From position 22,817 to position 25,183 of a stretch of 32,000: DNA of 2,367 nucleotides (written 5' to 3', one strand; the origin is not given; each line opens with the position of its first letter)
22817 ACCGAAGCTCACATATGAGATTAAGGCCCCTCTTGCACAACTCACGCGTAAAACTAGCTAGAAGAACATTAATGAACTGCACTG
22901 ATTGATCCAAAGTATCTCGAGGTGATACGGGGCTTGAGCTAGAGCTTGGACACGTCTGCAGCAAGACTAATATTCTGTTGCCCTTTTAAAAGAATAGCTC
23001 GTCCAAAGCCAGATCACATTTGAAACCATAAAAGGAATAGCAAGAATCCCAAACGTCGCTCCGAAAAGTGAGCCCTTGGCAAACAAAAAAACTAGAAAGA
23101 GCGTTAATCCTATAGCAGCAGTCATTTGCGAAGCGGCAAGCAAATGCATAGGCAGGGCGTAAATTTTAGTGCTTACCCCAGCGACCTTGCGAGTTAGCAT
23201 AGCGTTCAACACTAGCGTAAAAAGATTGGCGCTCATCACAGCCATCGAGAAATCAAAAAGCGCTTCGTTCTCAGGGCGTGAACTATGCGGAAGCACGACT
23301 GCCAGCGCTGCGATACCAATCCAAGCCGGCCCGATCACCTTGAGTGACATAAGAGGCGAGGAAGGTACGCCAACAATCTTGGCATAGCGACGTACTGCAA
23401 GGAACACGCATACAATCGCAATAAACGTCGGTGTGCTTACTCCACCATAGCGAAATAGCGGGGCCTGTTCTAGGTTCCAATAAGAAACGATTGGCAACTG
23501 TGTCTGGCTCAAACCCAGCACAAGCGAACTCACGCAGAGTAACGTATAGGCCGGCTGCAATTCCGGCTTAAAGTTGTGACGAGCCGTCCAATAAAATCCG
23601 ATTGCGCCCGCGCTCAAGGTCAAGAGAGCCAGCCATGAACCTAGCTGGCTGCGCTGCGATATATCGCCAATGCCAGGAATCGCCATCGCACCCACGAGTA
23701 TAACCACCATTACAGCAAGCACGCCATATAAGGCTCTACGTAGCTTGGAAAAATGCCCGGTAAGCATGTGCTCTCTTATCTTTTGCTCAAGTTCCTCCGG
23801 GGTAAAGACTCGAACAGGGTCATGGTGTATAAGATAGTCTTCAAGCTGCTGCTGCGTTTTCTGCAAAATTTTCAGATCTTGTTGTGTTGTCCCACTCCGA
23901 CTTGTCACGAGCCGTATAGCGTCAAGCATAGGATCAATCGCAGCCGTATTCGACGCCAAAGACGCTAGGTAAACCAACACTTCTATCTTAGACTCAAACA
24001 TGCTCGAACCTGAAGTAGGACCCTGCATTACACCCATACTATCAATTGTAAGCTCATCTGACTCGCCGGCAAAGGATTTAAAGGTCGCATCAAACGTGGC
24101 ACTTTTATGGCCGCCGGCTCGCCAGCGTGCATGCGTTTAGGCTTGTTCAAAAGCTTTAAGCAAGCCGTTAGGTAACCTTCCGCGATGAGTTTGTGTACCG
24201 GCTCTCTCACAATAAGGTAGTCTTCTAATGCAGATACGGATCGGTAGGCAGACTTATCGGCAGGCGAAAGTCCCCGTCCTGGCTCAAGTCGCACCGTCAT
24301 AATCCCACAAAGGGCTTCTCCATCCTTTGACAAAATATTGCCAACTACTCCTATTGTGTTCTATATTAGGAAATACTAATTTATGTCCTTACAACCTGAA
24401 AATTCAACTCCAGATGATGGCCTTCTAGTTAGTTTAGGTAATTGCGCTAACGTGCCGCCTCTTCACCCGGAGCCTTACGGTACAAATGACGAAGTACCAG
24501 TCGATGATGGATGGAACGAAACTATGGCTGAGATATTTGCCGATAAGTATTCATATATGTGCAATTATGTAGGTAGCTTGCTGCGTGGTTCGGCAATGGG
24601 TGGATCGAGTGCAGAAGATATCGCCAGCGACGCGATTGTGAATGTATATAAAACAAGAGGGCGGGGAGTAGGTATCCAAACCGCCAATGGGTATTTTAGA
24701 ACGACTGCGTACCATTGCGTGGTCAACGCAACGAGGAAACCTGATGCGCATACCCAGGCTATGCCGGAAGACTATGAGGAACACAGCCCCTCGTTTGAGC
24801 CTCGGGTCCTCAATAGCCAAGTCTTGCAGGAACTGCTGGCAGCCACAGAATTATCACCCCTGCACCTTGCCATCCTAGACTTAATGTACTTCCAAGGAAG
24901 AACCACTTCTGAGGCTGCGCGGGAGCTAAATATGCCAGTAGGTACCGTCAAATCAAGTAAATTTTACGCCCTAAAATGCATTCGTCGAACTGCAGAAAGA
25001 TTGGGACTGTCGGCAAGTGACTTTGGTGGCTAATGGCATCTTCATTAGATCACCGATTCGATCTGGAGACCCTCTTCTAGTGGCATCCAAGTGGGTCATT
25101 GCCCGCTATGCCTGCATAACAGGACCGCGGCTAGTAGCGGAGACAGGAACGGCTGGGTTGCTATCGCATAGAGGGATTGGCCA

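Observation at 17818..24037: Two paralogous 8-TM proteins with the same soluble domain at opposite termini (domain-level circular permutation)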

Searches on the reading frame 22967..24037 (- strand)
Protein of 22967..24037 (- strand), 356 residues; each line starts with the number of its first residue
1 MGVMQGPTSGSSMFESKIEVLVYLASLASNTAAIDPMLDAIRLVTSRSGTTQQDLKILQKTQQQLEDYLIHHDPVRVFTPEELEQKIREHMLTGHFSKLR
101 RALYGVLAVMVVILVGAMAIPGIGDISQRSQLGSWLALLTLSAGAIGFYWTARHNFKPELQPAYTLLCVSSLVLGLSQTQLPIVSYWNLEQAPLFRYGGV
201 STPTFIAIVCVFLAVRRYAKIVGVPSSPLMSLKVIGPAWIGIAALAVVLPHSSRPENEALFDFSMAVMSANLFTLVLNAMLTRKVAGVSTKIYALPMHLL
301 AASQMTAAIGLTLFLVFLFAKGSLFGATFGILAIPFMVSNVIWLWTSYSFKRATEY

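Call 4: search_protein_families(library=pfam, proteins=[window:22967-24037:-], max_evalue=0.1)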
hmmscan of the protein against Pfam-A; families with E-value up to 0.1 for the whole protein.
window:22967-24037:- (356 aa): 0 families

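Call 10: find_homologous_proteins(query=window:22967-24037:-)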
Query window:22967-24037:- (356 aa): 2 proteins with E <= 0.001 among 8000 candidates.
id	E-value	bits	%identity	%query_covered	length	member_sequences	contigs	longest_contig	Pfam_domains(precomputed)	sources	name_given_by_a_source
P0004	6.2e-219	744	100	97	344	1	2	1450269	-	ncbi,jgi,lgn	-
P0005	4.0e-42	163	39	66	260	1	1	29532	-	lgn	-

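Call 13: find_encoding_contigs(protein=P0005, flank=10000, max_places=4)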
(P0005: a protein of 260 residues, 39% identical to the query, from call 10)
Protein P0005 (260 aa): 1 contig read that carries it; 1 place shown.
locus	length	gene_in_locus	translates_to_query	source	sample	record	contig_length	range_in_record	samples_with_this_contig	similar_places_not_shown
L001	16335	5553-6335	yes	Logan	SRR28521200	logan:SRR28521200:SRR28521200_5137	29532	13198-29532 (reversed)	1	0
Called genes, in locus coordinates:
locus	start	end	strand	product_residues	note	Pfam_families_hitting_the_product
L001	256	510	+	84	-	-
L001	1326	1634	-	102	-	-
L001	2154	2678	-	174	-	-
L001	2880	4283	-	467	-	-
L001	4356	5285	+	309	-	PF01636:APH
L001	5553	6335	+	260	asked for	-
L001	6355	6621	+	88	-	-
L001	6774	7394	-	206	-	-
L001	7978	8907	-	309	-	PF12840:HTH_20 (weak), PF13404:HTH_AsnC-type, PF13412:HTH_24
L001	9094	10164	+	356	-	PF01408:GFO_IDH_MocA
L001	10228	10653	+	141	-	PF12680:SnoaL_2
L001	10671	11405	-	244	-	PF03372:Exo_endo_phos, PF23226:Exo_endo_phos_PGAP2IP (weak)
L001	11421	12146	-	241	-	-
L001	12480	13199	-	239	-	PF13672:PP2C_2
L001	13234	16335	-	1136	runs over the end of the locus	-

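Call 41: find_encoding_contigs(protein=P0004, flank=10000, max_places=3)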
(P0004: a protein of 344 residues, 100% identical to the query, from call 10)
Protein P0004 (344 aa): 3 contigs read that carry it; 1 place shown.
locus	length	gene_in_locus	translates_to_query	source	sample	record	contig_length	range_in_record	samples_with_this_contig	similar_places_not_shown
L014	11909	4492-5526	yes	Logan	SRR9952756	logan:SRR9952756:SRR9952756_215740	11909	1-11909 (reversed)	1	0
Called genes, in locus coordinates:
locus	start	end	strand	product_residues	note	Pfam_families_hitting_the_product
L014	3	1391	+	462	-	?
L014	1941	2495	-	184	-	-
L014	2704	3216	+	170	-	-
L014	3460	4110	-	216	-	PF08281:Sigma70_r4_2 (weak), PF04545:Sigma70_r4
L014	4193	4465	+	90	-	-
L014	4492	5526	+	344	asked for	-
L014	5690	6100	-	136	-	-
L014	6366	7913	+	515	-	-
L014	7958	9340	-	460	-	PF00266:Aminotran_5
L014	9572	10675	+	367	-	-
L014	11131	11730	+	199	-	-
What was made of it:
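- The identical protein was assembled independently in a Logan run (call 41).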

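Call 48: search_protein_families(library=ncbifam, proteins=[P0004], max_evalue=0.01)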
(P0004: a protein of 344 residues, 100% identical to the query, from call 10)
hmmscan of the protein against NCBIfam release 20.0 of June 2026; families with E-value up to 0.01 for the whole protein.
P0004 (344 aa): 0 families

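Call 59: predict_structure(alignment_id=A5)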
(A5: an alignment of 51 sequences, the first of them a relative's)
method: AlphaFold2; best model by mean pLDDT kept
length: 344 residues; sequences in the alignment: 51
mean_pLDDT: 93.9   pTM: 0.87
mean pLDDT of the five models: 93.9, 93.3, 93.0, 92.9, 92.9
residues with pLDDT >= 90: 292; 70-90: 51; 50-70: 1; < 50: 0
segments of 3 or more residues with pLDDT < 50: none
pLDDT, mean of each block of 10 residues (from residue 1): 88 95 95 88 96 98 97 92 88 98 95 89 95 98 95 98 94 90 86 97 97 91 96 95 93 96 97 92 96 98 94 85 96 97 88
secondary structure, 60 per line:
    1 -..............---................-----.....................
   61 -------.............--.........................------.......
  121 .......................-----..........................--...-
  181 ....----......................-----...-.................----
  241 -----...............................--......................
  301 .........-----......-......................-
elements in order: H2-15 H19-34 H40-60 H68-80 H83-107 H114-143 H149-174 H181-184 H189-210 H220-236 H246-276 H279-309 H315-320 H322-343
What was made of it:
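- On ECF anti-sigma factors (ZAS / class I anti-sigma domain): There are eight TM helices (call 59).
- AF2 folds B at pLDDT 93.9 and pTM 0.87 as one unit (call 59).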

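Call 62: fold_search(model_id=the predicted structure, library=pdb)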
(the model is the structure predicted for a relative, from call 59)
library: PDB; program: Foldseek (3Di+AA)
matches with E <= 10: 619; with E <= 0.001: 0
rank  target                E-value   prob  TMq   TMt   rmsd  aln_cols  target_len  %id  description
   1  3ddl_B                1.1e-01  1.00  0.43  0.56   6.3       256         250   10  Crystallographic Structure of Xanthorhodopsin, a Light-Driven Ion Pump with Dual Chromophore (released 2008-10-14)
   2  7avo_A                1.7e-01  1.00  0.43  0.63   5.6       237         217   10  Structure of marine actinobacteria clade rhodopsin (MacR) in orange form in P1211 space group (released 2022-06-01)
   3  4hyj_A                1.7e-01  0.99  0.38  0.51   7.0       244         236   13  Crystal structure of Exiguobacterium sibiricum rhodopsin (released 2013-07-17)
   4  8rss                  1.9e-01  0.99  0.40  0.58   5.9       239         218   10  Crystal structure of marine actinobacteria clade rhodopsin (MAR) in the O* state (released 2025-04-02)
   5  7q37                  1.9e-01  0.99  0.39  0.57   6.1       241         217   10  Crystal structure of proton pump MAR rhodopsin pressurized with krypton (released 2022-04-27)
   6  3uty_A                1.9e-01  0.99  0.39  0.54   5.8       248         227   12  Crystal structure of bacteriorhodopsin mutant P50A/T46A (released 2012-05-09)
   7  4hyx_B                2.0e-01  0.99  0.41  0.56   5.9       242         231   12  Crystal Structure Analysis of the Bacteriorhodopsin in Facial Amphiphile-4 DMPC Bicelle (released 2013-03-20)
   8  1jv6                  2.1e-01  0.99  0.39  0.57   5.9       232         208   12  BACTERIORHODOPSIN D85S/F219L DOUBLE MUTANT AT 2.00 ANGSTROM RESOLUTION (released 2001-10-31)
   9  9r23_A                2.2e-01  0.99  0.40  0.54   6.1       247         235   15  Cryo-EM structure of the double mutant H84V/E120G of the flotillin-associated rhodopsin PsFAR in detergent micelle (released 2025-07-23)
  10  1pxr_A                3.0e-01  0.98  0.39  0.54   5.9       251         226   11  Structure of Pro50Ala mutant of Bacteriorhodopsin (released 2003-12-16)
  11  8fcz_B                3.1e-01  0.91  0.36  0.39   8.0       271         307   15  Crystal structure of ground-state rhodopsin in complex with a nanobody (released 2023-08-30)
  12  4gyc_A                3.2e-01  0.97  0.38  0.53   6.4       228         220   15  Structure of the SRII(D75N mutant)/HtrII Complex in I212121 space group ("U" shape) (released 2013-05-08)
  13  5jsi_A                3.4e-01  0.98  0.40  0.58   6.0       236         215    9  Structure of membrane protein (released 2017-05-31)
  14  1s54_A                3.5e-01  0.97  0.38  0.52   6.6       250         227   12  Thr24Ala Bacteriorhodopsin (released 2004-03-02)
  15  5azd_C                3.5e-01  0.97  0.39  0.50   6.5       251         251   12  Crystal structure of thermophilic rhodopsin. (released 2016-04-27)
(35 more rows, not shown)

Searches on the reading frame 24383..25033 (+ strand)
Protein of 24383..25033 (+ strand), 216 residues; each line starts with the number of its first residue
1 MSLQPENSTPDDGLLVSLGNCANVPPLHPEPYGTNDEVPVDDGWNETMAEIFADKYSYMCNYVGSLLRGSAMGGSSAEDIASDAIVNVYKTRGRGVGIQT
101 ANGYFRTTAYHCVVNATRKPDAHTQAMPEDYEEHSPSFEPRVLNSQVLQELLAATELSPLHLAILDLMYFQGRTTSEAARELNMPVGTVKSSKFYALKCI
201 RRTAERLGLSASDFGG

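Call 4: search_protein_families(library=pfam, proteins=[window:24383-25033:+], max_evalue=0.1)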
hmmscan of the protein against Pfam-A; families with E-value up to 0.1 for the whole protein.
window:24383-25033:+ (216 aa): 4 families
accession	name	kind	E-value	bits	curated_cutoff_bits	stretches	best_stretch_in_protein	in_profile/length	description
PF04545.22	Sigma70_r4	-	2.1e-09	37.2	24.1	1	156-201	4-49/50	Sigma-70, region 4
PF08281.18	Sigma70_r4_2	-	1.1e-06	28.6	25.7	1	156-199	10-53/54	Sigma-70, region 4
PF07638.17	Sigma70_ECF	-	0.022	15.1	21.1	1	155-192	134-171/185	ECF sigma factor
PF13518.12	HTH_28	-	0.073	13.6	25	0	168-191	8-31/52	Helix-turn-helix domain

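Call 48: search_protein_families(library=ncbifam, proteins=[window:24383-25033:+], max_evalue=0.01)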
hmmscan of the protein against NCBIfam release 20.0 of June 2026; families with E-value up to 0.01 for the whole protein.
window:24383-25033:+ (216 aa): 24 families
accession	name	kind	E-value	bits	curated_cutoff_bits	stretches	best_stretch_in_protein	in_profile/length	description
NF007227.0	PRK09645.1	subfamily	9.6e-17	61.4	202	1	45-209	12-175/177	sigma-70 family RNA polymerase sigma factor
TIGR02983.1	SigE-fam_strep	subfamily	3.6e-13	49.7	141.55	1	46-205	6-159/162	SigE family RNA polymerase sigma factor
NF010500.0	PRK13919.1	subfamily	1.8e-12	47.8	226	1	63-200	36-179/186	putative RNA polymerase sigma E protein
TIGR02985.1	Sig70_bacteroi1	subfamily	4.8e-12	46.4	126.4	1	49-202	4-160/162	RNA polymerase sigma-70 factor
NF009168.0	PRK12515.1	subfamily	2.2e-09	37.1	236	1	75-208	47-183/189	RNA polymerase sigma factor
TIGR02937.1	sigma70-ECF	superfamily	7.6e-09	35.4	42.9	1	50-202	5-163/165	sigma-70 family RNA polymerase sigma factor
NF007216.0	PRK09638.1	equivalog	2.1e-07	30.9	194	1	42-205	14-175/180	RNA polymerase sigma factor SigY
NF008890.0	PRK11924.1-3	equivalog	1.1e-06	28.1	284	1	117-203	112-200/205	RNA polymerase sigma factor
NF009172.0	PRK12519.1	subfamily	2e-06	27.5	222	1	146-202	130-187/194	RNA polymerase sigma factor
NF009171.0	PRK12518.1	equivalog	4e-06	26.8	208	1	63-208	40-188/191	RNA polymerase sigma factor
NF008894.0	PRK11924.3-1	equivalog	4.1e-06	27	258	1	76-201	48-178/188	RNA polymerase sigma factor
NF009177.0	PRK12525.1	subfamily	1.2e-05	25.2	266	1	45-202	8-164/168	RNA polymerase sigma factor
NF009195.0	PRK12543.1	subfamily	1.8e-05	24.3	197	1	133-205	106-179/192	RNA polymerase sigma factor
NF004113.0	PRK05602.1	equivalog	2.1e-05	24.3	208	1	75-191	70-188/211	RNA polymerase sigma factor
NF009189.0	PRK12537.1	equivalog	2.3e-05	24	261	1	75-201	48-178/182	RNA polymerase sigma factor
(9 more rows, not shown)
